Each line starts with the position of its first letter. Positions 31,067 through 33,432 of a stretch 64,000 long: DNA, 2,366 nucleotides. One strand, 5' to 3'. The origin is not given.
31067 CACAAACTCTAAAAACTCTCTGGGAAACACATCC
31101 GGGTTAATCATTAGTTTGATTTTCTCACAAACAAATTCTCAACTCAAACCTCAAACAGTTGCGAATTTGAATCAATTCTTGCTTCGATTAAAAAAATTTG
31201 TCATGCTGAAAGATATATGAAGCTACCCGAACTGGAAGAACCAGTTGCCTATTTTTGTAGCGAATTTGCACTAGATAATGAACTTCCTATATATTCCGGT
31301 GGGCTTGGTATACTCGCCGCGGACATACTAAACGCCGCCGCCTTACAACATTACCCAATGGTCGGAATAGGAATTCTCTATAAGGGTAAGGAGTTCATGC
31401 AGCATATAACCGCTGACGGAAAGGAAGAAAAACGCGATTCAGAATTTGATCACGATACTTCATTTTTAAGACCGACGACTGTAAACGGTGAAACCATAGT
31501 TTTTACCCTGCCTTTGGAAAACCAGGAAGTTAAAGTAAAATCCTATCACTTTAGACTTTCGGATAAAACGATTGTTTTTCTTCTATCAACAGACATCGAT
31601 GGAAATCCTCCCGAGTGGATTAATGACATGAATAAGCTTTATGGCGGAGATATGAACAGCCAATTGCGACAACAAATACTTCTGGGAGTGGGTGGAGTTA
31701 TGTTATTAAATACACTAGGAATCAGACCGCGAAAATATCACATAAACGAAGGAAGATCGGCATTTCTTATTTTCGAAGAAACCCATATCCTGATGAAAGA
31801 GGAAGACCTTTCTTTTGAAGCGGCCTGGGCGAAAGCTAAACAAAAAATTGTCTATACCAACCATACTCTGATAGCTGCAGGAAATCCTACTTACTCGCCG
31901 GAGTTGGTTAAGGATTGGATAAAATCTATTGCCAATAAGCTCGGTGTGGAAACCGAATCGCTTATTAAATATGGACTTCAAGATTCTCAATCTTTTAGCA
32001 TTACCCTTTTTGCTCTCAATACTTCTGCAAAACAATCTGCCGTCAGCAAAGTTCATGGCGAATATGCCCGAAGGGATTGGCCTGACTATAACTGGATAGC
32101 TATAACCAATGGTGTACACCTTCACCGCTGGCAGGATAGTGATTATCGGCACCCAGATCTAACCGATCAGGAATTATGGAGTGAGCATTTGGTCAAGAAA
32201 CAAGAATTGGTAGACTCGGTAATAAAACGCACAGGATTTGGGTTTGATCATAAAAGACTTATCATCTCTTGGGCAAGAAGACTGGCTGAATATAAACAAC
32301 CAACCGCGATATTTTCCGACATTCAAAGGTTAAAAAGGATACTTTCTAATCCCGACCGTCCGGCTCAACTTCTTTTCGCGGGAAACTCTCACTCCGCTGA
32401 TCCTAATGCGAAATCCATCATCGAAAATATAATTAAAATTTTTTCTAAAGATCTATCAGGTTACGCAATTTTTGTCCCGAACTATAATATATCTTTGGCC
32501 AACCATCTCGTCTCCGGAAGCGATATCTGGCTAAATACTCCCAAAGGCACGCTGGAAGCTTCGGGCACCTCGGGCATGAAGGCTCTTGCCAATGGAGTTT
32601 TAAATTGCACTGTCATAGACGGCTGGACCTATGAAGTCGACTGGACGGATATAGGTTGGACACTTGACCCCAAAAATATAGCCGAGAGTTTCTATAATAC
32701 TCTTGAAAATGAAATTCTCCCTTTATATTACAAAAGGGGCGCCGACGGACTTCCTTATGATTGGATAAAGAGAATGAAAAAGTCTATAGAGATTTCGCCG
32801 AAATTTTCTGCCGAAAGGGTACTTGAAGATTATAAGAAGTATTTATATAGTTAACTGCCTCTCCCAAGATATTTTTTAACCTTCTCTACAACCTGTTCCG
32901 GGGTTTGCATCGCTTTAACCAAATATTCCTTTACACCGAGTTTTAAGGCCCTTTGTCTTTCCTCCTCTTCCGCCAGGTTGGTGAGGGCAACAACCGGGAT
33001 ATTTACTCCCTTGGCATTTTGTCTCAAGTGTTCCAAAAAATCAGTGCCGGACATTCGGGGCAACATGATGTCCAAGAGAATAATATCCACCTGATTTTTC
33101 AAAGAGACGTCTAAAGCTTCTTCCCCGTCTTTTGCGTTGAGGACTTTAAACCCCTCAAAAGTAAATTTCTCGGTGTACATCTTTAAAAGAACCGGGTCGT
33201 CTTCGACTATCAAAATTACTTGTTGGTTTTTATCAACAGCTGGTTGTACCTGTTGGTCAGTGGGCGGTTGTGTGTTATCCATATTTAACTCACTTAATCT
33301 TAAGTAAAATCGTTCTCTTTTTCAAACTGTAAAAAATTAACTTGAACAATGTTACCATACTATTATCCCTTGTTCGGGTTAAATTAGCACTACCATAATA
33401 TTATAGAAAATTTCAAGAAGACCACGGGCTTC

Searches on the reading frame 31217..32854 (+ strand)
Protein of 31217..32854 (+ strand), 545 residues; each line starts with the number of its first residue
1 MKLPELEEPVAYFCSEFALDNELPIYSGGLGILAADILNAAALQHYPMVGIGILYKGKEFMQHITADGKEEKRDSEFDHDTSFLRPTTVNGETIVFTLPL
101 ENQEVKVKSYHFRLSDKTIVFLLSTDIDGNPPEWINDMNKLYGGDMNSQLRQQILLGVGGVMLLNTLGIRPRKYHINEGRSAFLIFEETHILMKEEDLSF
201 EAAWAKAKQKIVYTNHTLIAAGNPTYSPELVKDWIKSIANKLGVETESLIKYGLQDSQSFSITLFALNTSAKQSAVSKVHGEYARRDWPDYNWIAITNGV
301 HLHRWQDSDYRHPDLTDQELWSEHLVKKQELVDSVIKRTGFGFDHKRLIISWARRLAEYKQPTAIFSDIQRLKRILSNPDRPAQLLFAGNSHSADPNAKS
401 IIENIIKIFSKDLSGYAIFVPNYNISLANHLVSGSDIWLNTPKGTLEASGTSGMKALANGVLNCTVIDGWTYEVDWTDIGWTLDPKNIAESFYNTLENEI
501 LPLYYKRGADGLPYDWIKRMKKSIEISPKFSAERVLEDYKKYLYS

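Call 102: search_protein_families(library=pfam, proteins=[window:31217-32854:+], max_evalue=0.001)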
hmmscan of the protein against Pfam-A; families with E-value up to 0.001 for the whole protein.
window:31217-32854:+ (545 aa): 1 family
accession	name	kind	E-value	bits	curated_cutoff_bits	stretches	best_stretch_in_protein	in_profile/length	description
PF00343.26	Phosphorylase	-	2.8e-32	112.3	27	3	324-474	423-584/713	Carbohydrate phosphorylase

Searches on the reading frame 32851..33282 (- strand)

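Call 102: search_protein_families(library=pfam, proteins=[window:32851-33282:-], max_evalue=0.001)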
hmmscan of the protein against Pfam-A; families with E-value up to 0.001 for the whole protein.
window:32851-33282:- (143 aa): 1 family
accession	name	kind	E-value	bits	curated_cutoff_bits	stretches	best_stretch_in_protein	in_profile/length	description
PF00072.30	Response_reg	-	4.6e-25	88.4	30.2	1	23-135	1-110/111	Response regulator receiver domain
